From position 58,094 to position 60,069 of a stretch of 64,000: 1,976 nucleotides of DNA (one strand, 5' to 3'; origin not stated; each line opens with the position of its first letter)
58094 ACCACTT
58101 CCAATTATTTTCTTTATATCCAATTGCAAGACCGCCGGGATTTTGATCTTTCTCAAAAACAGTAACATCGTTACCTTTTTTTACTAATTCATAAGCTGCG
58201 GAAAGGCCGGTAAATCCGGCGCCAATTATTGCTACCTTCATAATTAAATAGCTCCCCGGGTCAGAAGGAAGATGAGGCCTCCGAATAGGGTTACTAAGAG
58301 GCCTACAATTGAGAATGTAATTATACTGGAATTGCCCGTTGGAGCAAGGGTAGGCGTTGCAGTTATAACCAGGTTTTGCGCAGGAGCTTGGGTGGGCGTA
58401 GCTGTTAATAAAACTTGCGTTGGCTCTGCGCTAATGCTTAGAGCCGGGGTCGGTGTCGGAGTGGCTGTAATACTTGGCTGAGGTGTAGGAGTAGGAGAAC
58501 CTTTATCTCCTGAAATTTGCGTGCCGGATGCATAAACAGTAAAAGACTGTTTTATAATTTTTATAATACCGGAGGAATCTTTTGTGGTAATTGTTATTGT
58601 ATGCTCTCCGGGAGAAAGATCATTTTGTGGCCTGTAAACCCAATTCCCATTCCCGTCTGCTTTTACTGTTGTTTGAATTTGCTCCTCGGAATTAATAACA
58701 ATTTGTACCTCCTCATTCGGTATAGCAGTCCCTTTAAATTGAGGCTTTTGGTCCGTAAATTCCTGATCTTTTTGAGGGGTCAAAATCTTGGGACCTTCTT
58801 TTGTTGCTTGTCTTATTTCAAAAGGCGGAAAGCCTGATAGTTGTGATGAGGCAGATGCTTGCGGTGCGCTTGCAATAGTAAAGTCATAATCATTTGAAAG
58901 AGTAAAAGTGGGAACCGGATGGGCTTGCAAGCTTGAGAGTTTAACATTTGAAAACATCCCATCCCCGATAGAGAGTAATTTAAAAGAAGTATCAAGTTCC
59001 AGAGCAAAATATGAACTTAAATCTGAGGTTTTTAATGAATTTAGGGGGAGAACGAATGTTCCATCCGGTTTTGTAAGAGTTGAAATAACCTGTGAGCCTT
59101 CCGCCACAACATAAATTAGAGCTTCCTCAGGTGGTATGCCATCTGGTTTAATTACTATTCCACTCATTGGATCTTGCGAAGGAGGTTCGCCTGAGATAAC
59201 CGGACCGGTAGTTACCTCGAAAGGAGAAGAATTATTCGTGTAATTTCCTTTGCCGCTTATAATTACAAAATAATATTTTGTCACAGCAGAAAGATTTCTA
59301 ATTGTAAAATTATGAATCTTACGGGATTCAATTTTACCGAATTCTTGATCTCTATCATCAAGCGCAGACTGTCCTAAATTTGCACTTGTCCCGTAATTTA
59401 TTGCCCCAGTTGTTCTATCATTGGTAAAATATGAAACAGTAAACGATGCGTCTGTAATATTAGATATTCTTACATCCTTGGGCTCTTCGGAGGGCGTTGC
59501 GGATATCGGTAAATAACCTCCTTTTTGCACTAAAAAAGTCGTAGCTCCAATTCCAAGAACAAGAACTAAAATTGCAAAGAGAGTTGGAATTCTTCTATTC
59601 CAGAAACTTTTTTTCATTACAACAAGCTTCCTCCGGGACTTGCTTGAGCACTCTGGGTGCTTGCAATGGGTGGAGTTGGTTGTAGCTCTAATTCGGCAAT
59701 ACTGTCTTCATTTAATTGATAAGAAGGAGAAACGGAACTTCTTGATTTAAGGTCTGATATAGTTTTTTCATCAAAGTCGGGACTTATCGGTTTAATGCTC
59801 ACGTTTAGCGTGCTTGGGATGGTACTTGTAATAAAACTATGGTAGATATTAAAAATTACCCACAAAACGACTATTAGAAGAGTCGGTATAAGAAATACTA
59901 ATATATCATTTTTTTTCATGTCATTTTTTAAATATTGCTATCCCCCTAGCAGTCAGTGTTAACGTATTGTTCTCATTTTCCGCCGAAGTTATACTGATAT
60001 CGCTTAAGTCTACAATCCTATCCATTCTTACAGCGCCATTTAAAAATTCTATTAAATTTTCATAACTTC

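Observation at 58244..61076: pilN/pilO-like operon ending in a large surface protein with a LAPTG cell-wall-sorting-type signal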

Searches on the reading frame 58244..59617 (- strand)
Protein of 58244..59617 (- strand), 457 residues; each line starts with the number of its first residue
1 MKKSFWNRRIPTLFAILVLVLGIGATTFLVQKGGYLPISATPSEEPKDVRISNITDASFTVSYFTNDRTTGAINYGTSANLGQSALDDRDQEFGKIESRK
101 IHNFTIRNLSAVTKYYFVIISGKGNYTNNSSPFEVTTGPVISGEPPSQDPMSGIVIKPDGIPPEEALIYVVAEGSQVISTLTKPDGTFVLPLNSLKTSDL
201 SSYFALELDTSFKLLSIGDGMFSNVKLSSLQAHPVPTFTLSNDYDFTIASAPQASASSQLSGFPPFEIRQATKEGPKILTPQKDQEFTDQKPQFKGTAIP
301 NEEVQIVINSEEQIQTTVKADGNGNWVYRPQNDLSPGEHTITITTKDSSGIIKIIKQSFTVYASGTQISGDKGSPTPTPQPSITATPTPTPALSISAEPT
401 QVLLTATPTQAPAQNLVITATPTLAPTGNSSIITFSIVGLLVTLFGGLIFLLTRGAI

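Call 3: search_protein_families(library=pfam, proteins=[window:58244-59617:-], max_evalue=0.1)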
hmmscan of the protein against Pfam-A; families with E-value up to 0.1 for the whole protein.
window:58244-59617:- (457 aa): 7 families
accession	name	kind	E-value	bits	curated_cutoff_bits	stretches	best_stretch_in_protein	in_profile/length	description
PF19077.6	Big_13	-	1.4e-11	45.2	27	1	282-360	19-99/102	Bacterial Ig-like domain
PF16656.11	Pur_ac_phosph_N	-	4.4e-07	30.8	30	1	48-137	3-93/93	Purple acid Phosphatase, N-terminal domain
PF13620.12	CarboxypepD_reg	-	2.2e-06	28.3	32.3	1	152-192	3-45/82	Carboxypeptidase regulatory-like domain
PF17936.7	Big_6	-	0.00064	20.3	27.6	0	283-350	6-71/83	Bacterial Ig domain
PF00041.27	fn3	-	0.0057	17.3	25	1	45-133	2-81/84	Fibronectin type III domain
PF17892.7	Cadherin_5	-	0.011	16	26.5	1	308-361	43-97/98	Cadherin-like domain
PF17963.7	Big_9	-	0.014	16.7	23.6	1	309-350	38-79/89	Bacterial Ig domain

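Call 4: search_protein_families(library=ncbifam, proteins=[window:58244-59617:-], max_evalue=1)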
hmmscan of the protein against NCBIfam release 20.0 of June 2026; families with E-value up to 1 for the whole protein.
window:58244-59617:- (457 aa): 4 families
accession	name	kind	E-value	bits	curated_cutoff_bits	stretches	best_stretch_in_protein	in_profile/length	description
NF040520.1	Ig_like_BLP2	equivalog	2.1e-08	32.8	750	1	286-362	534-608/730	Ig-like repeat protein Blp2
NF033510.3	Ca_tandemer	repeat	3.3e-07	30.6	50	1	288-350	29-93/96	Ca2+-stabilized repeat-containing adhesin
NF012211.1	tand_rpt_95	domain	0.04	13.9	90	1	308-353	32-76/98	tandem-95 repeat protein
NF009013.0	PRK12355.2-4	subfamily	0.054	12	605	1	282-385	47-149/576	type-F conjugative transfer system mating-pair stabilization protein TraN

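Call 8: find_homologous_proteins(query=window:58244-59617:-, max_evalue=0.001)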
Query window:58244-59617:- (457 aa): 595 proteins with E <= 0.001 among 8000 candidates; the best 120 are listed.
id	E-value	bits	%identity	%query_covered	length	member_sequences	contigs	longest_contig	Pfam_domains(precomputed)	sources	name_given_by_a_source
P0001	9.7e-294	992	100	100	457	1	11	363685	PF13620.13,PF19077.7,PF16656.12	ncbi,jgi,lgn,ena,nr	ncbi:MAG: hypothetical protein A2798_00855 [Candidatus Levybacteria bacterium RIFCSPHIGHO2_01_FULL_3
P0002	5.1e-221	752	74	100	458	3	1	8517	PF19077.7,PF16656.12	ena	-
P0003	3.4e-219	746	72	100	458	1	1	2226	PF13620.13,PF19077.7,PF16656.12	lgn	-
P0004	1.4e-216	738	74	100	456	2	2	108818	PF19077.7,PF16656.12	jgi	jgi:hypothetical protein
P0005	1.6e-216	737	73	100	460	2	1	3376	PF13620.13,PF19077.7,PF16656.12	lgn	-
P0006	1.7e-216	737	74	100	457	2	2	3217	PF19077.7,PF16656.12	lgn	-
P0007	9.8e-204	695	70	100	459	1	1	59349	PF13620.13,PF19077.7,PF16656.12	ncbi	-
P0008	8.3e-162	557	57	100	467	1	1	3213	PF19077.7,PF16656.12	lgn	-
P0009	7.3e-159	548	58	96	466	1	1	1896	PF19077.7,PF16656.12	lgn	-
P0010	1.2e-155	537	57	100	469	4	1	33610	PF19077.7,PF16656.12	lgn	-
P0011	4.2e-154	532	59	82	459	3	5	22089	PF19077.7,PF16656.12,PF17936.8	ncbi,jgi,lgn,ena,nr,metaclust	ncbi:MAG: Hemagglutinin/hemolysin-related protein [Candidatus Levybacteria bacterium GW2011_GWB1_35_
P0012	1.1e-153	530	54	97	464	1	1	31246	PF00041.28,PF19077.7,PF16656.12,PF17936.8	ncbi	-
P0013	1.5e-153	530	56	100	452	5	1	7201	PF19077.7,PF16656.12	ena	-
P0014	3.2e-153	529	57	90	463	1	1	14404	PF19077.7,PF16656.12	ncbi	-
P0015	4.3e-153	529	54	100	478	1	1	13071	PF19077.7,PF16656.12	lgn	-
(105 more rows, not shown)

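Call 9: find_encoding_contigs(protein=window:58244-59617:-, flank=10000, max_places=6)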
Protein window:58244-59617:- (457 aa): 19 contigs read that carry it; 6 places shown.
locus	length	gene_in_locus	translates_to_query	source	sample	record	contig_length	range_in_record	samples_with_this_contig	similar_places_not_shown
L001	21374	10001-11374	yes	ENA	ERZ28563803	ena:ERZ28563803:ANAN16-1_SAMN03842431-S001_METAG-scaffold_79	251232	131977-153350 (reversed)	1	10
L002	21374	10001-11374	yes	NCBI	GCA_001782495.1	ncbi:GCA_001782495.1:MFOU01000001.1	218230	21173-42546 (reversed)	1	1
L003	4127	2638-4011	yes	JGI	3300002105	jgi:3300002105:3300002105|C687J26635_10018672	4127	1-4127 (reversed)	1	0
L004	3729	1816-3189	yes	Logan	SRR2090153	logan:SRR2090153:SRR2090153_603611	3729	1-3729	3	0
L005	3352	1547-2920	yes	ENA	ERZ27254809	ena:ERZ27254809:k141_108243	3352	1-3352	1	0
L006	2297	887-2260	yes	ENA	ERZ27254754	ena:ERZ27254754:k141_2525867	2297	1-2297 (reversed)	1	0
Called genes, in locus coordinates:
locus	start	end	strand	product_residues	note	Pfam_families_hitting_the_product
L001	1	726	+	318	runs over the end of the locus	PF01040:UbiA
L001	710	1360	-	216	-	PF08308:PEGA, PF08239:SH3_3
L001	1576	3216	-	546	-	PF00118:Cpn60_TCP1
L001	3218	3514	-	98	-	PF00166:Cpn10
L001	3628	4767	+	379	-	PF00801:PKD (weak), PF18911:PKD_4 (weak)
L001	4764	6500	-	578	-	PF00009:GTP_EFTU, PF03144:GTP_EFTU_D2 (weak), PF14492:EFG_III (weak), PF00679:EFG_C, PF06421:LepA_C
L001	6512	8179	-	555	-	PF01554:MatE (weak), PF03023:MurJ, PF13440:Polysacc_synt_3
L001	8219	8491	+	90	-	PF01649:Ribosomal_S20p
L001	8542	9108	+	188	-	PF05137:PilN (weak)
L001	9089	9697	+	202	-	PF04350:PilO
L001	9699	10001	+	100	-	-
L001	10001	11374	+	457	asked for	PF16656:Pur_ac_phosph_N (weak), PF13620:CarboxypepD_reg (faint), PF19077:Big_13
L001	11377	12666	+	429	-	PF00070:Pyr_redox (faint), PF00890:FAD_binding_2 (weak), PF01266:DAO, PF01593:Amino_oxidase, PF07992:Pyr_redox_2 (weak), PF13450:NAD_binding_8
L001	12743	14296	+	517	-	-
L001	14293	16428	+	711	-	PF10060:DUF2298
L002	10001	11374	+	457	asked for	PF16656:Pur_ac_phosph_N (weak), PF13620:CarboxypepD_reg (faint), PF19077:Big_13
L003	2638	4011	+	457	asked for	PF16656:Pur_ac_phosph_N (weak), PF13620:CarboxypepD_reg (faint), PF19077:Big_13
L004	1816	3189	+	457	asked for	PF16656:Pur_ac_phosph_N (weak), PF13620:CarboxypepD_reg (faint), PF19077:Big_13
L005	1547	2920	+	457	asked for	PF16656:Pur_ac_phosph_N (weak), PF13620:CarboxypepD_reg (faint), PF19077:Big_13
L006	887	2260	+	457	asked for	PF16656:Pur_ac_phosph_N (weak), PF13620:CarboxypepD_reg (faint), PF19077:Big_13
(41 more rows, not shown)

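Call 14: find_related_loci(query=A1, collection=genome_contigs, flank=10000)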
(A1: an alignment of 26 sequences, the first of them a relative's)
Query A1 (457 aa) in genome_contigs; peptide patterns used: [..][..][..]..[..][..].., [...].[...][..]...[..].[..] (x = any residue, [..] = any of these).
81 stretches matched a pattern; 36 encode a relative of the query (tblastn E <= 1e-3); 36 distinct loci.
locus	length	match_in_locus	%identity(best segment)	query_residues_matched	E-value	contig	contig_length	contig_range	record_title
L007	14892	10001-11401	57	1-457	2e-148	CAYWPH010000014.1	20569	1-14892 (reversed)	MAG TPA_asm: uncultured Gammaproteobacteria bacterium isolate SRP302447_co3_825 genome assembly, contig: NODE_7206_lengt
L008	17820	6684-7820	59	1-378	2e-145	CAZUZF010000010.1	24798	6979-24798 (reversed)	MAG TPA_asm: uncultured Gammaproteobacteria bacterium isolate binchicken_co38_1268 genome assembly, contig: NODE_4161_le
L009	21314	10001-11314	54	1-434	2e-143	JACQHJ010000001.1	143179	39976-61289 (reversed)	MAG: Candidatus Levyibacteriota bacterium isolate NC_groundwater_1096_Ag_S2p5_37_166 S_2p5_S6_coassembly_k141_261773, wh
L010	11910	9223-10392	58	1-388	9e-142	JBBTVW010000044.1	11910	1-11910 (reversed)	MAG: Patescibacteria group bacterium isolate H43-bin095_1 H43_bin095_1_000000000044, whole genome shotgun sequence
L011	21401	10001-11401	51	1-454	6e-137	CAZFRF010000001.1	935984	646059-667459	MAG TPA_asm: uncultured Gammaproteobacteria bacterium isolate SRP292972_co1_100 genome assembly, contig: NODE_5_length_9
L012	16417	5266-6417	54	1-381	8e-137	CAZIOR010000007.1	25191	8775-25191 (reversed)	MAG TPA_asm: uncultured Gammaproteobacteria bacterium isolate SRP298887_co1_352 genome assembly, contig: NODE_1694_lengt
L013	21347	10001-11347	51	1-454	2e-136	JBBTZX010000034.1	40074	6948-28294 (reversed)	MAG: Patescibacteria group bacterium isolate H14-bin027_1 H14_bin027_1_000000000034, whole genome shotgun sequence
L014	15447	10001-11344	50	1-454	1e-133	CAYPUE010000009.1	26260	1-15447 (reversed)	MAG TPA_asm: uncultured Gammaproteobacteria bacterium isolate SRP269290_co2_354 genome assembly, contig: NODE_1731_lengt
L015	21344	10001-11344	50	1-454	8e-131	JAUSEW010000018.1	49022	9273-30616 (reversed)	MAG: Candidatus Levyibacteriota bacterium isolate E14_maxbin.252 E14_k141_1211168, whole genome shotgun sequence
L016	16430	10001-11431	47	1-456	2e-129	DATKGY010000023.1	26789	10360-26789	MAG TPA_asm: Patescibacteria group bacterium isolate SMAG_U14563 k141_163602, whole genome shotgun sequence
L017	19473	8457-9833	48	1-447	4e-129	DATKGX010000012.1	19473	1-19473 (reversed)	MAG TPA_asm: Patescibacteria group bacterium isolate SMAG_U14562 k141_37526, whole genome shotgun sequence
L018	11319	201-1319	51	1-369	4e-122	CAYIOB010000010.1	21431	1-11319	MAG TPA_asm: uncultured Gammaproteobacteria bacterium isolate ERP119705_co25_644 genome assembly, contig: NODE_1425_leng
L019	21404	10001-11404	47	1-456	2e-120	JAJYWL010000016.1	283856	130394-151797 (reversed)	MAG: bacterium isolate FK3.bin113 NODE_31_length_283856_cov_3.502479, whole genome shotgun sequence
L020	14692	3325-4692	46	1-457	1e-120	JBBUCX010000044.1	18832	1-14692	MAG: Patescibacteria group bacterium isolate H51-bin115_1 H51_bin115_1_000000000044, whole genome shotgun sequence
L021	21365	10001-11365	46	1-451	4e-120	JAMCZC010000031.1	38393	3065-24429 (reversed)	MAG: Patescibacteria group bacterium isolate FK_Sedi_B_Bin.322 NODE_2996_length_38393_cov_39.6772, whole genome shotgun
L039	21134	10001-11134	32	9-388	8e-47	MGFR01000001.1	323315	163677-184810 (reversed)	MAG: Candidatus Woesebacteria bacterium RBG_13_46_13 RBG_13_scaffold_102, whole genome shotgun sequence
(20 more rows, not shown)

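Call 24: predict_structure(alignment_id=A1)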
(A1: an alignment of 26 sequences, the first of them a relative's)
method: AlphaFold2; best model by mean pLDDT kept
length: 457 residues; sequences in the alignment: 26
mean_pLDDT: 68.1   pTM: 0.48
mean pLDDT of the five models: 68.1, 67.3, 64.2, 62.8, 59.5
residues with pLDDT >= 90: 61; 70-90: 217; 50-70: 53; < 50: 126
segments of 3 or more residues with pLDDT < 50: 1-3, 24-38, 244-274, 365-437
pLDDT, mean of each block of 10 residues (from residue 1): 49 62 50 40 80 91 88 86 85 87 93 89 79 86 87 86 90 85 90 84 84 84 75 72 44 28 24 56 71 88 87 85 88 84 81 80 51 37 35 33 31 27 30 43 71 56
secondary structure, 60 per line:
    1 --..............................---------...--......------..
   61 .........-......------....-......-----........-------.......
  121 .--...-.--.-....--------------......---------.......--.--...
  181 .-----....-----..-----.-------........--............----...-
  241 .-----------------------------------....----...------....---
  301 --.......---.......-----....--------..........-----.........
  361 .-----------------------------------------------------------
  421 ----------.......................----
elements in order: H3-32 E47-52 E59-69 E71-76 E83-86 H88-93 E99-106 E114-121 E124-126 E133-136 E151-156 E166-172 E178-181 E187-190 E211-218 E221-228 H229-232 E237-239 E277-280 E285-287 E294-297 E303-309 E313-319 E325-328 E337-346 E352-361 H431-453

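Call 30: fold_search(model_id=the predicted structure, library=pdb)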
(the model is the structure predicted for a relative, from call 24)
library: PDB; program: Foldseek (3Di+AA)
matches with E <= 10: 1844; with E <= 0.001: 314
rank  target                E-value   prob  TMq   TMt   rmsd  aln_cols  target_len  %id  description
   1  1zlg                  5.8e-10  1.00  0.14  0.10  21.0       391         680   11  Solution structure of the extracellular matrix protein anosmin-1 (released 2006-05-09)
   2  5e53_B                1.5e-09  1.00  0.16  0.24  21.1       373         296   14  Crystal structure of chicken CNTN1 FN1-FN3 domains (released 2016-08-31)
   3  5e55_A                3.7e-09  1.00  0.16  0.23  19.4       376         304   12  Crystal structure of mouse CNTN6 FN1-FN3 domains (released 2016-08-31)
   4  5e7l                  5.9e-09  1.00  0.17  0.25  21.9       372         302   12  Crystal structure of mouse CNTN2 FN1-FN3 domains (released 2016-08-31)
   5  7mrq                  8.1e-09  1.00  0.17  0.25  23.5       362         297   12  Chicken CNTN4 FN1-FN3 domains with T751A, V752A, Y781A, E786A mutations (released 2022-01-05)
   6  7mrn_A                1.4e-08  1.00  0.17  0.26  21.0       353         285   11  Mouse CNTN5 APP complex (released 2022-01-05)
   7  7mro                  1.4e-08  1.00  0.17  0.24  21.1       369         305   10  Zebrafish CNTN4 FN1-FN3 domains (released 2022-01-05)
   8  7mrs_A                1.4e-08  1.00  0.16  0.24  21.7       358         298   11  Zebrafish CNTN4 APPb complex (released 2022-01-05)
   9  4gh7_B                2.1e-08  1.00  0.15  0.22  19.8       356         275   14  Crystal structure of Anticalin N7A in complex with oncofetal fibronectin fragment Fn7B8 (released 2012-12-26)
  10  5e53_C                2.2e-08  1.00  0.16  0.24  20.8       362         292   15  Crystal structure of chicken CNTN1 FN1-FN3 domains (released 2016-08-31)
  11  7mrk_D                2.7e-08  1.00  0.17  0.26  22.5       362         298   12  Chicken CNTN4 APP complex (released 2022-01-05)
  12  5jpm_A                2.7e-08  1.00  0.18  0.15  16.7       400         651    8  Structure of the complex of human complement C4 with MASP-2 rebuilt using iMDFF (released 2016-08-10)
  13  7ndg_B                3.2e-08  1.00  0.17  0.25  26.9       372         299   13  Cryo-EM structure of the ternary complex between Netrin-1, Neogenin and Repulsive Guidance Molecule B (released 2021-03-31)
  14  5e4s                  3.4e-08  1.00  0.17  0.25  20.9       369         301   12  Crystal structure of mouse CNTN4 FN1-FN3 domains (released 2016-08-31)
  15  5e55_B                4.4e-08  1.00  0.16  0.24  20.1       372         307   11  Crystal structure of mouse CNTN6 FN1-FN3 domains (released 2016-08-31)
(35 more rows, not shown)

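Call 56: find_homologous_proteins(query=L039:9989-11335:+, max_evalue=1e-10)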
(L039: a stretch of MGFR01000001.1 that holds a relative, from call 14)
Query L039:9989-11335:+ (448 aa): 501 proteins with E <= 1e-10 among 8000 candidates; the best 120 are listed.
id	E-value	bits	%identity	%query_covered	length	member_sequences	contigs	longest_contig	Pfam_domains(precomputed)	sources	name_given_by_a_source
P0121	3.5e-277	937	100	100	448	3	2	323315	PF00041.28,PF19077.7,PF16656.12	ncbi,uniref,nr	ncbi:MAG TPA: Ig-like domain-containing protein [Patescibacteria group bacterium]|uniref:Fibronectin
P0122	1.1e-205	702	74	100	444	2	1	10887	PF18957.7,PF19077.7,PF16656.12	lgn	-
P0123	1.2e-202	692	71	100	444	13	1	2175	PF00041.28,PF19077.7,PF16656.12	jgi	-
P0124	2.4e-202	691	71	100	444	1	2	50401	PF00041.28,PF19077.7,PF16656.12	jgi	jgi:hypothetical protein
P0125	8.3e-201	686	72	100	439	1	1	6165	PF00041.28,PF19077.7,PF16656.12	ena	-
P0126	2.2e-200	684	70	100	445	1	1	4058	PF19077.7,PF16656.12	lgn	-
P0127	1.9e-197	674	71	100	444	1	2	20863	PF00041.28,PF19077.7,PF16656.12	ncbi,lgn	-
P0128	1.2e-196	672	71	100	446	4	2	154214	PF19077.7,PF16656.12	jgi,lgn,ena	-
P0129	3.0e-192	657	68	100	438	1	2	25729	PF19077.7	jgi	jgi:hypothetical protein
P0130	1.5e-176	606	63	100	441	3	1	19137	PF00041.28,PF19077.7,PF16656.12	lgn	-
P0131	8.4e-176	603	62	100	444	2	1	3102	PF00041.28,PF19077.7,PF16656.12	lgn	-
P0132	5.3e-175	601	62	100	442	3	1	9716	PF00041.28,PF19077.7,PF16656.12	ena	-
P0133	4.0e-174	598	63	100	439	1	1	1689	PF00041.28,PF19077.7,PF16656.12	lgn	-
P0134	8.8e-174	597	62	100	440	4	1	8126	PF00041.28,PF19077.7,PF16656.12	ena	-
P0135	4.6e-173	594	62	100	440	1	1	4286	PF00041.28,PF19077.7,PF16656.12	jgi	-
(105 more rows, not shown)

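Call 69: search_protein_representatives(protein=window:58244-59617:-)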
Query: 457 residues. Proteins with E-value up to 0.001 (for the whole library): 4103; up to 1e-10: 2437; up to 1e-30: 906. The best 150 are listed.
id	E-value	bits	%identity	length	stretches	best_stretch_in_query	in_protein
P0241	4.0e-130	451.1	29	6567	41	275-363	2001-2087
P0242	6.6e-119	414.2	32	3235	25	288-362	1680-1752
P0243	1.3e-118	413.2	31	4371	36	287-350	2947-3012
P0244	6.3e-118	410.9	32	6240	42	289-400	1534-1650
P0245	3.6e-116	405.2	28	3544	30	261-352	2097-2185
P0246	3.4e-115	402.0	47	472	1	1-455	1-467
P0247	5.0e-114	398.1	47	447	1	1-457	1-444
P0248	6.1e-114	397.8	46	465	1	1-457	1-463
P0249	8.9e-109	380.8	34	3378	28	282-356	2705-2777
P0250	1.9e-108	379.7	33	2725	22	288-351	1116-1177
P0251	3.2e-108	379.0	47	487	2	2-428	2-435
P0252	9.0e-108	377.5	45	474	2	1-405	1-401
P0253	2.0e-107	376.3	44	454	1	1-457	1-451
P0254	2.2e-107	376.2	32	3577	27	284-363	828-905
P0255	2.0e-106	373.1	46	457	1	1-454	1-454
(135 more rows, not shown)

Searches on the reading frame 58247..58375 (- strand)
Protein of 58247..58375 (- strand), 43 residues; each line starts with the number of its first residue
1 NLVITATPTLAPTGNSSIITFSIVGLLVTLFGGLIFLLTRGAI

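Call 33: search_protein_families(library=ncbifam, proteins=[window:58247-58375:-], max_evalue=10)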
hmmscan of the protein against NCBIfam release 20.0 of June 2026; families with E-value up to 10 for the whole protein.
seq(43 aa): 1 family
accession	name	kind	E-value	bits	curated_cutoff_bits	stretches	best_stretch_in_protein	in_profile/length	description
TIGR01167.1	LPXTG_anchor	domain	0.079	13.7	15.9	1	13-37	5-29/34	LPXTG cell wall anchor domain-containing protein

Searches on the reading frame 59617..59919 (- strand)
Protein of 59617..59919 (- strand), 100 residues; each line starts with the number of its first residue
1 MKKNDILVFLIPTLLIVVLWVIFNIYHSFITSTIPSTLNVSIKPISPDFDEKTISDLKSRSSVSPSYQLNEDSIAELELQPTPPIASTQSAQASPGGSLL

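Call 3: search_protein_families(library=pfam, proteins=[window:59617-59919:-], max_evalue=0.1)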
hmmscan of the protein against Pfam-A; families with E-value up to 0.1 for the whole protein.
window:59617-59919:- (100 aa): 0 families

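Call 4: search_protein_families(library=ncbifam, proteins=[window:59617-59919:-], max_evalue=1)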
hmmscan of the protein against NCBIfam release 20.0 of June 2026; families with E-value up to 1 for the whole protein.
window:59617-59919:- (100 aa): 0 families

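Call 46: search_solved_structures(query=A2, max_evalue=1)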
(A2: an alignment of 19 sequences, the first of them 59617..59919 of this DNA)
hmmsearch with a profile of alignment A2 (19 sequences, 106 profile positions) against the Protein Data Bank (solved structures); distinct sequences matched with E-value up to 1: 2.
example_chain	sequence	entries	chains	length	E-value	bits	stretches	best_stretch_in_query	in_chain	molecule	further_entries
4eig_B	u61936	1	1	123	0.025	18.2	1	21-84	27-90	CA1698 camel antibody fragment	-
8bcq_A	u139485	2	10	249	0.58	13.8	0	22-81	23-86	Glutamate--tRNA ligase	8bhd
